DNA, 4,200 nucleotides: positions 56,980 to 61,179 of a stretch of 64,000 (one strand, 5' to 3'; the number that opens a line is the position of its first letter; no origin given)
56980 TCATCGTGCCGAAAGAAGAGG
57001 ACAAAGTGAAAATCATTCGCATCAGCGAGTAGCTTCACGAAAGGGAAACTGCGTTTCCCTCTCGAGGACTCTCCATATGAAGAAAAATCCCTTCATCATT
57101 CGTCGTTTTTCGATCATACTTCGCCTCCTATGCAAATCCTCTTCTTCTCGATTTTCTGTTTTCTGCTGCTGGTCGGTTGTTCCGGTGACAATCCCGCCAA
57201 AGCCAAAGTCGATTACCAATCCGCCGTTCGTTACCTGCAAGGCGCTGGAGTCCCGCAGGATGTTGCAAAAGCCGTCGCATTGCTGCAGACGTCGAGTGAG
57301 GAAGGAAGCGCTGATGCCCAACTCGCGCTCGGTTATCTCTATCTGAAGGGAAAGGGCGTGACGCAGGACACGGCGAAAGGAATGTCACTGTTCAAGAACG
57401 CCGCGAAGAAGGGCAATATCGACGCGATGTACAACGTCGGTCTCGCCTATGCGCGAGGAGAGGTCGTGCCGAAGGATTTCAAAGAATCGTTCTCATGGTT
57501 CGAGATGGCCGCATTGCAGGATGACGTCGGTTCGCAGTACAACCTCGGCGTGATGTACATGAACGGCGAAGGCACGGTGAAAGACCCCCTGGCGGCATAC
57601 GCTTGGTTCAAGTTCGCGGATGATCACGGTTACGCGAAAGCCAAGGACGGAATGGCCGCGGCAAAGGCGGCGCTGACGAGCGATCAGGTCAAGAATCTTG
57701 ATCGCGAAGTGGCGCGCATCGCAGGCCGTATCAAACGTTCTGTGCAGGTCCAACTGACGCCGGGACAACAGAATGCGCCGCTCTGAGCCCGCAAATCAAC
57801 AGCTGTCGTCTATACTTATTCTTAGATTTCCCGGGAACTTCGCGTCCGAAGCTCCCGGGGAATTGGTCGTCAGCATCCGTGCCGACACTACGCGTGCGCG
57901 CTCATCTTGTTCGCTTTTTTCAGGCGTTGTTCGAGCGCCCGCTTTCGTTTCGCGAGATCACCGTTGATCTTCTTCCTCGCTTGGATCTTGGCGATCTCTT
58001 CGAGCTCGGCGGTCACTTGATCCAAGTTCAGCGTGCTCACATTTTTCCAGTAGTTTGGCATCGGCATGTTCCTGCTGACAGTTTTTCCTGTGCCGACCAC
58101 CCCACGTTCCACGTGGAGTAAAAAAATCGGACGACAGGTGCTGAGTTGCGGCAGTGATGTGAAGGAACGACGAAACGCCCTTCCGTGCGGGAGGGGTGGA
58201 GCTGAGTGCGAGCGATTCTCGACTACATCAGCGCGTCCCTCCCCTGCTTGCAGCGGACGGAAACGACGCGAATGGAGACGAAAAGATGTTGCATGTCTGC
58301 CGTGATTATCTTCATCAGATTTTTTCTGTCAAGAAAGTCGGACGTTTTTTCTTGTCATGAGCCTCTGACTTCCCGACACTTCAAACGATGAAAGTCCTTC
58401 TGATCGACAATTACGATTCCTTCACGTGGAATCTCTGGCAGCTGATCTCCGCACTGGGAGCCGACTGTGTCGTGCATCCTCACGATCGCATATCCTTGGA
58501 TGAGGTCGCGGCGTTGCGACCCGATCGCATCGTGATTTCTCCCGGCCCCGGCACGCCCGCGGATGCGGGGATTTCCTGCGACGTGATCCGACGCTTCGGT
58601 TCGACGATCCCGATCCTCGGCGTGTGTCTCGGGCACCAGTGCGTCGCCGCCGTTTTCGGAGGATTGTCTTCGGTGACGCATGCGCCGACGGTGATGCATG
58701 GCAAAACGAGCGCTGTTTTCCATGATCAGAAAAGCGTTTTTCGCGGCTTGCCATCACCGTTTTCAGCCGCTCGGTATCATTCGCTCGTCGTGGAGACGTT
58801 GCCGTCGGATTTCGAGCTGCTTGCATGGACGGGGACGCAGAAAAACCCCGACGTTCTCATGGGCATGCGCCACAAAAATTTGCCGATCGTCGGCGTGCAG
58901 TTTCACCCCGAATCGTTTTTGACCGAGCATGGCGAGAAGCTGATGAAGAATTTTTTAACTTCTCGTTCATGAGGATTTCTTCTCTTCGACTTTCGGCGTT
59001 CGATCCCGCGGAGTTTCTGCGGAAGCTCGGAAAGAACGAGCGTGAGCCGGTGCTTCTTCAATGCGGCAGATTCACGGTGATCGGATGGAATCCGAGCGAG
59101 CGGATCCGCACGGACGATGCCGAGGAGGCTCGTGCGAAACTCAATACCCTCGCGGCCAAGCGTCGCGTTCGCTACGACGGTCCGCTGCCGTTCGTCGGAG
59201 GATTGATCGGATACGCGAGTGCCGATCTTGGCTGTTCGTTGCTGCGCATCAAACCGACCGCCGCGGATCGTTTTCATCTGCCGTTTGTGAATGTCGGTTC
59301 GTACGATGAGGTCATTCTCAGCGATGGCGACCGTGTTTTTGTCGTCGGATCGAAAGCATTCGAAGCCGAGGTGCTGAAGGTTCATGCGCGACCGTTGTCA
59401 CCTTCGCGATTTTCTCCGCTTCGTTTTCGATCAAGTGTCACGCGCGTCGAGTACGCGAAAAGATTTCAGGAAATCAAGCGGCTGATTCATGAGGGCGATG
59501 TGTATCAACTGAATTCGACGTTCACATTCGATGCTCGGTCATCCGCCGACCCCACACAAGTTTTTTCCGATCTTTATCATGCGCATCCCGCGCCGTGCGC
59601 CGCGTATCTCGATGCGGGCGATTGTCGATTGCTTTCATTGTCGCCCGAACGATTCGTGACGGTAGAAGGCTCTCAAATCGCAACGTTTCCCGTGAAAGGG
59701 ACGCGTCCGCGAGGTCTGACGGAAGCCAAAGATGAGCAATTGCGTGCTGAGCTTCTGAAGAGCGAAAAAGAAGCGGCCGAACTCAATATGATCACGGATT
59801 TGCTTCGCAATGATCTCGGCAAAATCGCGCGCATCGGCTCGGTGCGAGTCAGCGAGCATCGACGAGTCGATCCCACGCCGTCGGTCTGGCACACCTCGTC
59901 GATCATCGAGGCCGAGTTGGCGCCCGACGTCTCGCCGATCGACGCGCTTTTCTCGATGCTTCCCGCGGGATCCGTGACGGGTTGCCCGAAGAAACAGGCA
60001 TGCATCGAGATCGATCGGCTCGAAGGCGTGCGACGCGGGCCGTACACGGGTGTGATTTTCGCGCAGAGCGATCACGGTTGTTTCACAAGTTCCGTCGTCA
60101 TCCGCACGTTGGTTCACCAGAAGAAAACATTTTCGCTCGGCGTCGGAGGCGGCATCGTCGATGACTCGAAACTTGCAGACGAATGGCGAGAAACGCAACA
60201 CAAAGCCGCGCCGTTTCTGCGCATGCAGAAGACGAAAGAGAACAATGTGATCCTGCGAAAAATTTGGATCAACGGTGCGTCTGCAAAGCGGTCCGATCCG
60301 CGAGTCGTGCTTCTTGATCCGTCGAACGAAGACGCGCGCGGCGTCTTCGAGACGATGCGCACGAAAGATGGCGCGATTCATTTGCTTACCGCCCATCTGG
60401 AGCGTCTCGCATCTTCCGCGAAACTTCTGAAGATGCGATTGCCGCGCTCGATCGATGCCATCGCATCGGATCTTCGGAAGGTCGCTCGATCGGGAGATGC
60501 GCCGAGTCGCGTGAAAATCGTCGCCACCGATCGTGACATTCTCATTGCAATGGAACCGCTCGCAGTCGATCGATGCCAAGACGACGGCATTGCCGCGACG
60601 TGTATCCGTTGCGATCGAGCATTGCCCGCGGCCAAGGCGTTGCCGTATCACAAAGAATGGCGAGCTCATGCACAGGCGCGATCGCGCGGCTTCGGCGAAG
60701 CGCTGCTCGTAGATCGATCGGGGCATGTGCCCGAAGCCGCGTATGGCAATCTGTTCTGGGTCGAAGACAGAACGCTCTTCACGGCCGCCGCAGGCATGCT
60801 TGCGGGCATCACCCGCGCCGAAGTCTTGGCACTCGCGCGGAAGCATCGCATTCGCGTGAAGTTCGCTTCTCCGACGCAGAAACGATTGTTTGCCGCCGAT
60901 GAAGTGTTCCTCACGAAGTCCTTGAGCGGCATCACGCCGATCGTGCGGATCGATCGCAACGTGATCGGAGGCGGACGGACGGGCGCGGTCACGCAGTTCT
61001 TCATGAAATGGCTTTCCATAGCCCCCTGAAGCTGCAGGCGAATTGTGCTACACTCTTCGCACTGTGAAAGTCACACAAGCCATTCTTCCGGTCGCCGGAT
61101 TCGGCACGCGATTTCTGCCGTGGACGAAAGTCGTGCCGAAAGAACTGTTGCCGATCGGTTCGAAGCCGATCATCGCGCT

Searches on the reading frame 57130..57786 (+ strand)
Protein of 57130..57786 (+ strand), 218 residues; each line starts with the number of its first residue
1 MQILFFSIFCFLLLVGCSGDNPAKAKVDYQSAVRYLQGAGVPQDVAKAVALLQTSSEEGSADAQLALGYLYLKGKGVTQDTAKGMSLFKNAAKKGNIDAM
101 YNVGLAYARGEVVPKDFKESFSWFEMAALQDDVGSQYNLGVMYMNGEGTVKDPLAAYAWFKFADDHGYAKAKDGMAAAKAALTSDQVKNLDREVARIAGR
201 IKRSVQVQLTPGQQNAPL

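Call 90: search_protein_families(library=pfam, proteins=[window:57130-57786:+], max_evalue=0.001)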
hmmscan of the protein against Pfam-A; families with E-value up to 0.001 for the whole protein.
window:57130-57786:+ (218 aa): 2 families
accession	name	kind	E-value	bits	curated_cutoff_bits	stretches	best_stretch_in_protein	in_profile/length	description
PF08238.18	Sel1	-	1.3e-33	114.7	30.7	3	61-96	1-36/36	Sel1 repeat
PF23310.1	TPR_27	-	0.00019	21.5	27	0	80-106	44-70/110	Plant tetratrico peptide repeats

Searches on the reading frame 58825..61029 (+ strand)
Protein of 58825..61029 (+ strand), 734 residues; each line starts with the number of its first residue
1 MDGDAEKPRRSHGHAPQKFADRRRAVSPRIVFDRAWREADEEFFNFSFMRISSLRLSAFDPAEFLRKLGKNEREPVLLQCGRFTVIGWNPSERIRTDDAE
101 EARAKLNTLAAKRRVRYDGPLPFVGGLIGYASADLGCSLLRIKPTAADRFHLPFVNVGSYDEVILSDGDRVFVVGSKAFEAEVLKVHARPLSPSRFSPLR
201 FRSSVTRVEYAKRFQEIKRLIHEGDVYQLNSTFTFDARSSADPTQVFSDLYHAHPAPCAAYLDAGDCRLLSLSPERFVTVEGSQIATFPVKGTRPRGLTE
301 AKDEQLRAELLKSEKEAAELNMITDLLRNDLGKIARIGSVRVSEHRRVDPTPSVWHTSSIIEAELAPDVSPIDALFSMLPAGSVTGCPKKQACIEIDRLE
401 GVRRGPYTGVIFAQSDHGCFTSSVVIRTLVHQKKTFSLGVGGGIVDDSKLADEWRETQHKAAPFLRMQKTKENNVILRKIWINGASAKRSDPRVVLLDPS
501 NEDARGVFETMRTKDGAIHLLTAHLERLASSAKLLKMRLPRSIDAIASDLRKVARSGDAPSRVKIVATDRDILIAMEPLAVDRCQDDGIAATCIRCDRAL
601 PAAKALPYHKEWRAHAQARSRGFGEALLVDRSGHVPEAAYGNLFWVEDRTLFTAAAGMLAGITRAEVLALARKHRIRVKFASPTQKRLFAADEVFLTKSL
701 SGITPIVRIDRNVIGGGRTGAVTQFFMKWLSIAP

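Call 103: search_protein_families(library=pfam, proteins=[window:58825-61029:+], max_evalue=0.001)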
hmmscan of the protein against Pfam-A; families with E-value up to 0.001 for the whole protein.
window:58825-61029:+ (734 aa): 3 families
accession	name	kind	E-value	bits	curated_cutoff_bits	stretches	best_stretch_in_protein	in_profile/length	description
PF00425.24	Chorismate_bind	-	7.8e-78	262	27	1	209-460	4-257/257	chorismate binding enzyme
PF01063.24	Aminotran_4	-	5.6e-41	141.3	28.5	1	506-709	1-223/223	Amino-transferase class IV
PF04715.19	Anth_synt_I_N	-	0.00083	20.1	23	0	78-167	21-132/140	Anthranilate synthase component I, N terminal region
